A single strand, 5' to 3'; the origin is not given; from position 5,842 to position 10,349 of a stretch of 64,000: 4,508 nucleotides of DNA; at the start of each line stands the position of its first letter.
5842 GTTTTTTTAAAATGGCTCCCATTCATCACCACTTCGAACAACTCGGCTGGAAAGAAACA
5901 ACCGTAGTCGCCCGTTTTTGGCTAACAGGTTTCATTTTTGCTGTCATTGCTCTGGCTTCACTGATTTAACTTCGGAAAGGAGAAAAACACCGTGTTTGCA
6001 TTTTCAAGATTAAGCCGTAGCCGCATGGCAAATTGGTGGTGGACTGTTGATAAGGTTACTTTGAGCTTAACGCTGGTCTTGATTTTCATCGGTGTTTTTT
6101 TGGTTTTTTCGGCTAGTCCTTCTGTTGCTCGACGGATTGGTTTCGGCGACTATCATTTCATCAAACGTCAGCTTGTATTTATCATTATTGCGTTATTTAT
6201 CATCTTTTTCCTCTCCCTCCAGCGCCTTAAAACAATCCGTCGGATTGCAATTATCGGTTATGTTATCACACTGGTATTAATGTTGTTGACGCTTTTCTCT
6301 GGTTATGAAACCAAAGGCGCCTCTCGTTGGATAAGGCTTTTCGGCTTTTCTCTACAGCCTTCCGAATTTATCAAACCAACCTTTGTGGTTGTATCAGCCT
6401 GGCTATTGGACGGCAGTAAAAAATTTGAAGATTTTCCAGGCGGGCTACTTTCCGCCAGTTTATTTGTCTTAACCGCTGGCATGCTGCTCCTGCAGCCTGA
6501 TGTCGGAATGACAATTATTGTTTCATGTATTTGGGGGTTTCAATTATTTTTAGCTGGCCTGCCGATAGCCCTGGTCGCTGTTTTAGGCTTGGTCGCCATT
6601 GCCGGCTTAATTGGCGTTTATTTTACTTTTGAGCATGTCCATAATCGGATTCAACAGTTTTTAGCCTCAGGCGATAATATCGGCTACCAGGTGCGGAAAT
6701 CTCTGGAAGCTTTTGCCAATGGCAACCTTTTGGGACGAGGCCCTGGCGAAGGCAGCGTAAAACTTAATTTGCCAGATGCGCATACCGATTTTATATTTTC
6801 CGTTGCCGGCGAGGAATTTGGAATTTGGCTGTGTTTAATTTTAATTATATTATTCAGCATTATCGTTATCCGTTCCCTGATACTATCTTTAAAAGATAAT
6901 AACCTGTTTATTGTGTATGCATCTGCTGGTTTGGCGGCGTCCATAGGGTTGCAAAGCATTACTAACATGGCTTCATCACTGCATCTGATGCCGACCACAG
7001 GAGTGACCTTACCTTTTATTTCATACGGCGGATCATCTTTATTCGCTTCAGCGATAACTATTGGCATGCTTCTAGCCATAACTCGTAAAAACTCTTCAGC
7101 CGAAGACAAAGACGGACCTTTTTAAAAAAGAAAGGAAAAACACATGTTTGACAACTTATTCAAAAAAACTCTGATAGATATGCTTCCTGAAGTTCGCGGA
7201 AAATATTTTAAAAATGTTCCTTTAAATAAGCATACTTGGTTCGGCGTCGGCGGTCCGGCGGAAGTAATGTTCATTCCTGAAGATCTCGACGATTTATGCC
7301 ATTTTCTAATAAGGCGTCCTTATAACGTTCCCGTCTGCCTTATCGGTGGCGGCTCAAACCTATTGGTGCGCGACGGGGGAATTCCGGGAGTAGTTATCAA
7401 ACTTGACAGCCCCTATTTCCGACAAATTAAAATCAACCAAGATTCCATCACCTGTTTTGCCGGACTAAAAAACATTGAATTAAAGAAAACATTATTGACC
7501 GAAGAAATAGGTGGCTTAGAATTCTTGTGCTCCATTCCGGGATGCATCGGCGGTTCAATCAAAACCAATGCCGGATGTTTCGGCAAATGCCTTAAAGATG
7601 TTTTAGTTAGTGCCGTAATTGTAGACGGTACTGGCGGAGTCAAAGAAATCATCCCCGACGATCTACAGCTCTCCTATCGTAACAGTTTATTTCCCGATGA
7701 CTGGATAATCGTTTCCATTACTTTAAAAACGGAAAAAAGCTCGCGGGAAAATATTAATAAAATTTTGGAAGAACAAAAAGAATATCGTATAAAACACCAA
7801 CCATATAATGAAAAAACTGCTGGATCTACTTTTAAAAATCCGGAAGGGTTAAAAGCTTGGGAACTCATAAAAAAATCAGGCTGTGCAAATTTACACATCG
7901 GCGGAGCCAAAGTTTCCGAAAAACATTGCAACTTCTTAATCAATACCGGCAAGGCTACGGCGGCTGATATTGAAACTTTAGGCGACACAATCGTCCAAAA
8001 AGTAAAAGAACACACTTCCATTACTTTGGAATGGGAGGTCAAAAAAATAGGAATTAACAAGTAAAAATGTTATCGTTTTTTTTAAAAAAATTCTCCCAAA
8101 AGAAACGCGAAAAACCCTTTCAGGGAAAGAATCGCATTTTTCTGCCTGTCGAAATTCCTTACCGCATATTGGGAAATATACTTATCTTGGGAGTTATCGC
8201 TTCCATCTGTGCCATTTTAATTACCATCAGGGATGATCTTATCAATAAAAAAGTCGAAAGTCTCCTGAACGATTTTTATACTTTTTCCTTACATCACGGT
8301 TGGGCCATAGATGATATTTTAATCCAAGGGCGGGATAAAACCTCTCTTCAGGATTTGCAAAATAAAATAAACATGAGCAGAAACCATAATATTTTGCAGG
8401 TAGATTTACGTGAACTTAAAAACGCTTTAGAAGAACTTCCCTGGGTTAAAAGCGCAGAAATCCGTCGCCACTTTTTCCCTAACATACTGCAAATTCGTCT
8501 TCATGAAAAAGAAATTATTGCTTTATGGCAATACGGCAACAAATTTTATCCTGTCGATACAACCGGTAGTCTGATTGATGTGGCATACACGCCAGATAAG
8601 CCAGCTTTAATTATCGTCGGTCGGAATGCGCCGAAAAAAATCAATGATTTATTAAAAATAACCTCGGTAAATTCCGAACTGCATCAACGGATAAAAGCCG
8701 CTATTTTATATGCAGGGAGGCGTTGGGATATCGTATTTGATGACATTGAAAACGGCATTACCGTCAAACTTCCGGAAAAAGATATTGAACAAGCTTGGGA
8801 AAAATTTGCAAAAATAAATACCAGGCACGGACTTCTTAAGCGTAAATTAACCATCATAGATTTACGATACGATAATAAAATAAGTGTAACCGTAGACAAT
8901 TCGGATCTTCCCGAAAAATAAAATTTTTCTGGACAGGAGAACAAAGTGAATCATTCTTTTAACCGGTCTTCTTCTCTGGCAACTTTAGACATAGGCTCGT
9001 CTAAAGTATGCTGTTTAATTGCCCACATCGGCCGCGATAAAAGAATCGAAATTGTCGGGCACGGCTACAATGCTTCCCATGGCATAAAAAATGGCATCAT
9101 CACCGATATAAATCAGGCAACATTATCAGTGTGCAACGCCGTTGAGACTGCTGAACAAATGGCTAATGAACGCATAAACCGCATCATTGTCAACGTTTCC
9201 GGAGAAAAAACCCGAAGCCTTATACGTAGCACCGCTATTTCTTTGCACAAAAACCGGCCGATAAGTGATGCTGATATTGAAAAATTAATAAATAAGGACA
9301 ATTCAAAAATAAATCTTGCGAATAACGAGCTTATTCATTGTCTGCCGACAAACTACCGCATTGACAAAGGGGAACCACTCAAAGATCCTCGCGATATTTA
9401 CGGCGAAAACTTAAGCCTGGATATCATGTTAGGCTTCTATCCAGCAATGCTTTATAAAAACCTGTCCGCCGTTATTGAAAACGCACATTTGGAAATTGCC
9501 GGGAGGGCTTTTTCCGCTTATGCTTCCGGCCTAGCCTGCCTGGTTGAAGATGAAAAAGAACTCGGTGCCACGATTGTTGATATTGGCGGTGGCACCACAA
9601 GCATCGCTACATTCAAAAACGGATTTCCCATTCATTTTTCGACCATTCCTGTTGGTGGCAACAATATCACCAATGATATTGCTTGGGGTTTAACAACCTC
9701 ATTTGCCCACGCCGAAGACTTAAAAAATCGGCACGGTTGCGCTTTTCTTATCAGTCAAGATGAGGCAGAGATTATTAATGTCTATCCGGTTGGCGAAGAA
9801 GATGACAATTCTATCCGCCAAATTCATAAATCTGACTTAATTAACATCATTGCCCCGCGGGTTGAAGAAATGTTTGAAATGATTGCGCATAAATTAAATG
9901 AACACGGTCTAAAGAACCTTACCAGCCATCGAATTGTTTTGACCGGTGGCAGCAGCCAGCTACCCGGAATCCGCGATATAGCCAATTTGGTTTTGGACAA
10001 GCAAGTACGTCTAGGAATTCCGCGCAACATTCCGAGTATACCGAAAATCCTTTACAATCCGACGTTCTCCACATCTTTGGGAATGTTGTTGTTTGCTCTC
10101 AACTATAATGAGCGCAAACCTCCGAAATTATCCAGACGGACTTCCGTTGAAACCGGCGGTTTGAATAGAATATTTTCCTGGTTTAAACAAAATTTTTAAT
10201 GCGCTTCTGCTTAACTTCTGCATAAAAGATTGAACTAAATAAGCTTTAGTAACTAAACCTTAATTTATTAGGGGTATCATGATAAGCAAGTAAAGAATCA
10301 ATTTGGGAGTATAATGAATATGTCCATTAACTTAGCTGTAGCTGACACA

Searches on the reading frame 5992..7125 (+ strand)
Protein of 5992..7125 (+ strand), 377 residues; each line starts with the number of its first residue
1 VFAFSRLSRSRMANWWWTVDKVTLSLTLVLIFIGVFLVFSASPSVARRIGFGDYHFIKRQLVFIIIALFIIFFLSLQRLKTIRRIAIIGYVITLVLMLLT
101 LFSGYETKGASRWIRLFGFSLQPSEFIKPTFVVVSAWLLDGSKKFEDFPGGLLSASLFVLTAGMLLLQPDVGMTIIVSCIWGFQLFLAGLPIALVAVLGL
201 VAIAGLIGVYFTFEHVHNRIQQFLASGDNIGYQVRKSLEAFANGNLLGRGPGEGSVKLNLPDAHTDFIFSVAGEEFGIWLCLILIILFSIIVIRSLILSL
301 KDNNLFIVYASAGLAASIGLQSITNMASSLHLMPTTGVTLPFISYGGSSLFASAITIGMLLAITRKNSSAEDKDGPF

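Call 37: search_protein_families(library=ncbifam, proteins=[window:5992-7125:+], max_evalue=0.00001)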
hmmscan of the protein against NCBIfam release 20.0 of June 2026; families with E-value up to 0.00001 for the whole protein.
window:5992-7125:+ (377 aa): 6 families
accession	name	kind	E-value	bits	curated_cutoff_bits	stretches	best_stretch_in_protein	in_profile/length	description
TIGR02614.1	ftsW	equivalog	2.5e-99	332.8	337.5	1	20-366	1-356/357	putative lipid II flippase FtsW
TIGR02210.1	rodA_shape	equivalog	2e-67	227.8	336.7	1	21-366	2-355/357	rod shape-determining protein RodA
TIGR02615.1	spoVE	exception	5.1e-60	203.8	448.8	1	23-365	4-354/354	stage V sporulation protein E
NF008042.0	PRK10774.1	equivalog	1.7e-45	155.7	493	1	18-364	34-389/405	cell division protein FtsW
NF037961.1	RodA_shape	subfamily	2.8e-40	138.9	150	2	228-361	270-405/415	rod shape-determining protein RodA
NF008060.0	PRK10794.1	equivalog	8.6e-32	110.5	590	1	20-364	12-360/370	peptidoglycan glycosyltransferase MrdB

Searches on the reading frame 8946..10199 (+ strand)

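Call 37: search_protein_families(library=ncbifam, proteins=[window:8946-10199:+], max_evalue=0.00001)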
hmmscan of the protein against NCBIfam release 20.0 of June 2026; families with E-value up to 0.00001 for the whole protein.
window:8946-10199:+ (417 aa): 7 families
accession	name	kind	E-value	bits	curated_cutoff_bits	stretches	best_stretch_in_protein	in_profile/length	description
TIGR01174.1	ftsA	equivalog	5.3e-98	328.5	175.85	1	11-382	2-370/371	cell division protein FtsA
NF007009.0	PRK09472.1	equivalog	4.3e-64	217.1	409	1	11-417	10-420/420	cell division protein FtsA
NF011660.0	PRK15080.1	equivalog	2.4e-15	56.5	182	1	208-262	143-197/277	ethanolamine utilization protein EutJ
TIGR02529.1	EutJ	subfamily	6.3e-12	45.5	152.1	1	208-262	110-164/239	ethanolamine utilization protein EutJ family protein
NF010539.0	PRK13927.1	subfamily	3.6e-09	36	293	1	204-344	149-298/339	rod shape-determining protein MreB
TIGR00904.1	mreB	subfamily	3.3e-07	29.7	365.75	1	204-343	148-297/334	MreB/Mrl family cell shape determining protein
NF010540.1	PRK13929.1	exception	9.2e-06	25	515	0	206-348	150-300/334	rod-share determining protein MreBH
